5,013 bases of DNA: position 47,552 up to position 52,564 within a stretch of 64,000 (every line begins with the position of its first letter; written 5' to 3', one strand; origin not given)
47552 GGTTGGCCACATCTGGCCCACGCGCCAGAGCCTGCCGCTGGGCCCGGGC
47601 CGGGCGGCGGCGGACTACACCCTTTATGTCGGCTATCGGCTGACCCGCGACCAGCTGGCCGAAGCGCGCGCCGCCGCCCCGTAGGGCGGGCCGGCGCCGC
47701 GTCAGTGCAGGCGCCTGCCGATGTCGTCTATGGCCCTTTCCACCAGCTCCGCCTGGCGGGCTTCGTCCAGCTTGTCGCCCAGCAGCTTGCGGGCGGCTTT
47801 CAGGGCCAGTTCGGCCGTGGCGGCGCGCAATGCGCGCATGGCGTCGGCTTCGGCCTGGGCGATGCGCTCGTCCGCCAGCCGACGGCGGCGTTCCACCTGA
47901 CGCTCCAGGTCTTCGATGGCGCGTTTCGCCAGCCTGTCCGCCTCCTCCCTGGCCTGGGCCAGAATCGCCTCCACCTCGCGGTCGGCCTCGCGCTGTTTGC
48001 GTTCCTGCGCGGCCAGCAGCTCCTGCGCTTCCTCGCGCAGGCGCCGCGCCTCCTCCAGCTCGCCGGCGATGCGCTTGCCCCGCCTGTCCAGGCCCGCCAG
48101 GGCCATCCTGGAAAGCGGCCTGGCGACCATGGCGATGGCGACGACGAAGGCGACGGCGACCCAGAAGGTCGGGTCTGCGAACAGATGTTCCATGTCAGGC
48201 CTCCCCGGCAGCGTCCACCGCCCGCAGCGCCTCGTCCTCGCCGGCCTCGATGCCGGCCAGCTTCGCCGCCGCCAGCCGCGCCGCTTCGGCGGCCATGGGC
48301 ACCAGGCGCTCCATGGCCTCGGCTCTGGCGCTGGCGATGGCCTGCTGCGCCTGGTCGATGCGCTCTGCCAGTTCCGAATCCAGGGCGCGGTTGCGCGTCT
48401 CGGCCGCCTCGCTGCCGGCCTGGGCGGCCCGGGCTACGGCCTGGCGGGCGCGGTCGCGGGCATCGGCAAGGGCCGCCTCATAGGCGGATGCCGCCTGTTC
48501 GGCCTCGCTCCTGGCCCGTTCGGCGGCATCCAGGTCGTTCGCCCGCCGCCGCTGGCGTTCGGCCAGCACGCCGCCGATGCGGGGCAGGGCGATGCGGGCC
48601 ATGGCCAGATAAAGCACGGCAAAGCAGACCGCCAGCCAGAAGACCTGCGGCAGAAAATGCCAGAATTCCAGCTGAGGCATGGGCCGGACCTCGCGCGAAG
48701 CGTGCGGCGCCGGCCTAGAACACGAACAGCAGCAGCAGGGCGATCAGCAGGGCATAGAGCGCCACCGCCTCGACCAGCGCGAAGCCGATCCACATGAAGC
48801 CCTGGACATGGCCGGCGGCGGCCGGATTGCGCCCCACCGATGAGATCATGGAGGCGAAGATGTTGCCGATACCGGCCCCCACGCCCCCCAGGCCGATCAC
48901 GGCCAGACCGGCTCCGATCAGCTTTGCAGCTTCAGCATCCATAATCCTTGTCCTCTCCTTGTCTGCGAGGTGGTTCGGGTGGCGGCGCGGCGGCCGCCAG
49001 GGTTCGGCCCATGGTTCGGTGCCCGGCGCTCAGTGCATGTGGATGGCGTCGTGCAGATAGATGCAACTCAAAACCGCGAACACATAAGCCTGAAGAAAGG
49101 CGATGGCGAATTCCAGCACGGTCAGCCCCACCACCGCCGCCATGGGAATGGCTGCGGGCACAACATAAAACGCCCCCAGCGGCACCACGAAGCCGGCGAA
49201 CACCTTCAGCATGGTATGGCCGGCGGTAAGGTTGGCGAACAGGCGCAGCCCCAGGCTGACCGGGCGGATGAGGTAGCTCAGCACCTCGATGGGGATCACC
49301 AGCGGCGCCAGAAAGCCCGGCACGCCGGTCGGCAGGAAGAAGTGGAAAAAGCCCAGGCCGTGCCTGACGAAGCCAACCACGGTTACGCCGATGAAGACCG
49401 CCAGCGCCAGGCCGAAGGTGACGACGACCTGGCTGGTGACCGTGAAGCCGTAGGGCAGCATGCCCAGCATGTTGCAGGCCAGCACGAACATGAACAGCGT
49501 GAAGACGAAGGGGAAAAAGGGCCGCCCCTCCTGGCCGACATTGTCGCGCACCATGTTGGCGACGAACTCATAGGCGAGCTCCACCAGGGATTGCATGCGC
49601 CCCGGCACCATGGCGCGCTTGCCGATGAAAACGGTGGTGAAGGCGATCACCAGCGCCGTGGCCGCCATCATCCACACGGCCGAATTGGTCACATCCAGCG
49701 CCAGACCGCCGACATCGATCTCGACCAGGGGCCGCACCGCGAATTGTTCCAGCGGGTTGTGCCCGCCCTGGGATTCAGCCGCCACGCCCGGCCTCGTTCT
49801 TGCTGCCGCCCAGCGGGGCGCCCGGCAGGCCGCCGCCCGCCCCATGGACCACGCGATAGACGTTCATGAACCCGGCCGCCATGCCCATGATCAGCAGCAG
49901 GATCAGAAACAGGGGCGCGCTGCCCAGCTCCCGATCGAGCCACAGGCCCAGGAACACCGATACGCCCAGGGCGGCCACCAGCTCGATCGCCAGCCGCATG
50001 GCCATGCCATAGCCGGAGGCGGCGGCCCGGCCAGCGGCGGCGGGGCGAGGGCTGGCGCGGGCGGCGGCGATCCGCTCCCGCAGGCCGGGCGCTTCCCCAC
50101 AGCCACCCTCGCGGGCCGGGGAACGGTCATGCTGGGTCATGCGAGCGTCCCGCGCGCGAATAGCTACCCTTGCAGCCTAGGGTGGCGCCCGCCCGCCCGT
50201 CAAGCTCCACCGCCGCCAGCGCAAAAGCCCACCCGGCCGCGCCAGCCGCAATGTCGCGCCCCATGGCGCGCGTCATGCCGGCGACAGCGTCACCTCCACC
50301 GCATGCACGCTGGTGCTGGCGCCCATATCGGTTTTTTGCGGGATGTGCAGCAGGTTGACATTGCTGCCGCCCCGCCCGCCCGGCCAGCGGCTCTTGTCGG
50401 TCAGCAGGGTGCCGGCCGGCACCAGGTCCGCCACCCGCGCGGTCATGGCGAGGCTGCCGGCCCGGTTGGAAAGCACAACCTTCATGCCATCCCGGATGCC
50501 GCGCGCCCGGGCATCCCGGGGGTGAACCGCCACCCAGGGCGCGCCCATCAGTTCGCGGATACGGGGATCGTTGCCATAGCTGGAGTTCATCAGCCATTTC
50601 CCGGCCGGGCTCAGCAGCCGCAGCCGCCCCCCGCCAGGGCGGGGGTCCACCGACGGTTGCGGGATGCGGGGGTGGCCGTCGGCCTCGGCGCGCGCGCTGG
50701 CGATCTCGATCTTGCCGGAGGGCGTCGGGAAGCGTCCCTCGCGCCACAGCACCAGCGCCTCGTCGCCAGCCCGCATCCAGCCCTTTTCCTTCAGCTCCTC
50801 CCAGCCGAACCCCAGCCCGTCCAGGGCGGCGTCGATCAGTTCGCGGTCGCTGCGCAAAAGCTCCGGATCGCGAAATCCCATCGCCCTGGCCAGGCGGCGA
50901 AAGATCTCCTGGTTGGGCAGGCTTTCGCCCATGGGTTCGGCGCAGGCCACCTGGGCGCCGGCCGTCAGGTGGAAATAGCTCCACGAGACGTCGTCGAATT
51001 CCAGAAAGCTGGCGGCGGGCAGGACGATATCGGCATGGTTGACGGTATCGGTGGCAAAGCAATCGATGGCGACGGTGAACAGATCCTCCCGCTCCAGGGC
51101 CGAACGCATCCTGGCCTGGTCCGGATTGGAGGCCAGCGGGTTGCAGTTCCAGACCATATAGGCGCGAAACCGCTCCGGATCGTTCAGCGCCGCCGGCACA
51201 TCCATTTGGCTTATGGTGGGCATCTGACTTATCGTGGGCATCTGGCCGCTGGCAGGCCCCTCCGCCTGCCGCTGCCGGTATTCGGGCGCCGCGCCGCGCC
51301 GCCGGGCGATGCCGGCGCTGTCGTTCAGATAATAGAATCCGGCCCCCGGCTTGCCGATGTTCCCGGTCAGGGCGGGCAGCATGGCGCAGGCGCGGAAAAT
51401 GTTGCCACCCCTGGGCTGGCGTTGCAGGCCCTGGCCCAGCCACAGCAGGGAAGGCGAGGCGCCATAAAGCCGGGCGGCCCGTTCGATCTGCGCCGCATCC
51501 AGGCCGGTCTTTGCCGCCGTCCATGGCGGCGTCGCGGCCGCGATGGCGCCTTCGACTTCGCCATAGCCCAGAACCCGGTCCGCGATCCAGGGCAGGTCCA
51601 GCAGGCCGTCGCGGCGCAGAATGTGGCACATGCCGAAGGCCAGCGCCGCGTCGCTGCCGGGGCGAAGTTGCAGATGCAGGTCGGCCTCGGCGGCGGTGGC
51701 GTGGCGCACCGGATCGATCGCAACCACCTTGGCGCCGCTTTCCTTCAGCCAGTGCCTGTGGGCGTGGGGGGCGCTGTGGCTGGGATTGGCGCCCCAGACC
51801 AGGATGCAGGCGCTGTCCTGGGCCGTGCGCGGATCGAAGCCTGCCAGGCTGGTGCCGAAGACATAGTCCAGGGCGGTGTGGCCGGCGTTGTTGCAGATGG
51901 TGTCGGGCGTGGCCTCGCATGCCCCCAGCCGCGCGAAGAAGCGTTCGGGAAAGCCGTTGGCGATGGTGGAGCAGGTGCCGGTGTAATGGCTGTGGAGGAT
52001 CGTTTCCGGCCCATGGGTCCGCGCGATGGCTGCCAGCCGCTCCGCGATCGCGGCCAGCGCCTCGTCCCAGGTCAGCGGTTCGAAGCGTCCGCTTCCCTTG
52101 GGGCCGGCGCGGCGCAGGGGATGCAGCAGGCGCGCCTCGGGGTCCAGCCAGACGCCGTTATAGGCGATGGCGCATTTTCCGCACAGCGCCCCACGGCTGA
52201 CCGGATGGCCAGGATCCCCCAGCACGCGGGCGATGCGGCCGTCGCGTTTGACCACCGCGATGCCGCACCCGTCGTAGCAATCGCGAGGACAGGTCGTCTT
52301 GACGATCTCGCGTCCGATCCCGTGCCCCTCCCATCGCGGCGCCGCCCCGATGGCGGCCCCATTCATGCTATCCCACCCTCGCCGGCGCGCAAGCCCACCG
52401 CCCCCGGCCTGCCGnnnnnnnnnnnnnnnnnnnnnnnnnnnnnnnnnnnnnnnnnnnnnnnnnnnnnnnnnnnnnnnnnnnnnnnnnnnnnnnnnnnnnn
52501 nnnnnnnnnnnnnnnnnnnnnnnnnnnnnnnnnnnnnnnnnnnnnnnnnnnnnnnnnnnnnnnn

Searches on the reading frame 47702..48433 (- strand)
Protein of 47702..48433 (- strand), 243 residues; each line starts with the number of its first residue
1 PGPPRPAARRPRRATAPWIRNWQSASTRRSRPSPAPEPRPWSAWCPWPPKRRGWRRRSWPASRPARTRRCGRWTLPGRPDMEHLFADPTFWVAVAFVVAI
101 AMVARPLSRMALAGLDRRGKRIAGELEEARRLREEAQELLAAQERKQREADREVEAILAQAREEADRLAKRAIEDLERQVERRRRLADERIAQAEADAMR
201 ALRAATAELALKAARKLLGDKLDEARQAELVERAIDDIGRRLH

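Call 29: search_protein_families(library=pfam, proteins=[window:47702-48433:-], max_evalue=0.00001)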
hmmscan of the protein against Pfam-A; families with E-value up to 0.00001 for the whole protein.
window:47702-48433:- (243 aa): 2 families
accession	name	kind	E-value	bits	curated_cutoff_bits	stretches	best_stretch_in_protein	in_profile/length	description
PF00430.23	ATP-synt_B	-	7.1e-18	65.4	28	1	90-218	3-131/132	ATP synthase B/B' CF(0)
PF05405.19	Mt_ATP-synt_B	-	4.1e-06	27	21.7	1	91-180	18-107/163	Mitochondrial ATP synthase B chain precursor (ATP-synt_B)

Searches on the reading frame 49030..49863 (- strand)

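Call 29: search_protein_families(library=pfam, proteins=[window:49030-49863:-], max_evalue=0.00001)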
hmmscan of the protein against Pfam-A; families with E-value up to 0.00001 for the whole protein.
window:49030-49863:- (277 aa): 1 family
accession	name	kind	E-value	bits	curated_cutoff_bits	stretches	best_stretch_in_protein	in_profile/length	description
PF00119.25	ATP-synt_A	-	8.1e-65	219.2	33.9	1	63-270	2-216/217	ATP synthase A chain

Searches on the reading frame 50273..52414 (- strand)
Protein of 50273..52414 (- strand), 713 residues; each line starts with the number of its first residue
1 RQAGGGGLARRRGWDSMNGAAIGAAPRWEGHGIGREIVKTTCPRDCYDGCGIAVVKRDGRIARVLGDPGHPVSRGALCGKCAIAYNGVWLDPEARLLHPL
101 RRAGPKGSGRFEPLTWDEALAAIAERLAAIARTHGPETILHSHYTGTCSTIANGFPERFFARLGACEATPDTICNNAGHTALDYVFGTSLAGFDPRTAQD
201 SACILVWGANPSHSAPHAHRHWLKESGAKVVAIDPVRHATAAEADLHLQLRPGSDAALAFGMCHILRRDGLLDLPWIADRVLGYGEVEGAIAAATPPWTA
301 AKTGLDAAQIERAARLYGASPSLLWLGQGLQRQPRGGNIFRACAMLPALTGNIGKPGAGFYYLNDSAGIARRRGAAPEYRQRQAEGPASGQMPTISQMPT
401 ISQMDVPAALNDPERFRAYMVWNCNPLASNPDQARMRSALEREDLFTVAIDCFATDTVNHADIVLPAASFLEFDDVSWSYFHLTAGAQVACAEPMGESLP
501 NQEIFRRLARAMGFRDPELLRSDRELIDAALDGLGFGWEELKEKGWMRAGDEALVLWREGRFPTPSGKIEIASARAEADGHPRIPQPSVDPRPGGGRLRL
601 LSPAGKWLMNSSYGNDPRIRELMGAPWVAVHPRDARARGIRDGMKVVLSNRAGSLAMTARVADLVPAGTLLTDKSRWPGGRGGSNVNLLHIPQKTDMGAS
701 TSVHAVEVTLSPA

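Call 29: search_protein_families(library=pfam, proteins=[window:50273-52414:-], max_evalue=0.00001)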
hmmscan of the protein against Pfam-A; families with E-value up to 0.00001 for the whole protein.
window:50273-52414:- (713 aa): 3 families
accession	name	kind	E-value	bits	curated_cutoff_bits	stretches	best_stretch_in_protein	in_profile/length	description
PF00384.28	Molybdopterin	-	3.8e-48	164.7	24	1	95-510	1-352/353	Molybdopterin oxidoreductase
PF01568.27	Molydop_binding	-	4.9e-16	59.2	26.8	1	598-703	1-106/110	Molydopterin dinucleotide binding domain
PF04879.21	Molybdop_Fe4S4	-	3.2e-12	46.7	22.7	1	37-84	3-49/55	Molybdopterin oxidoreductase Fe4S4 domain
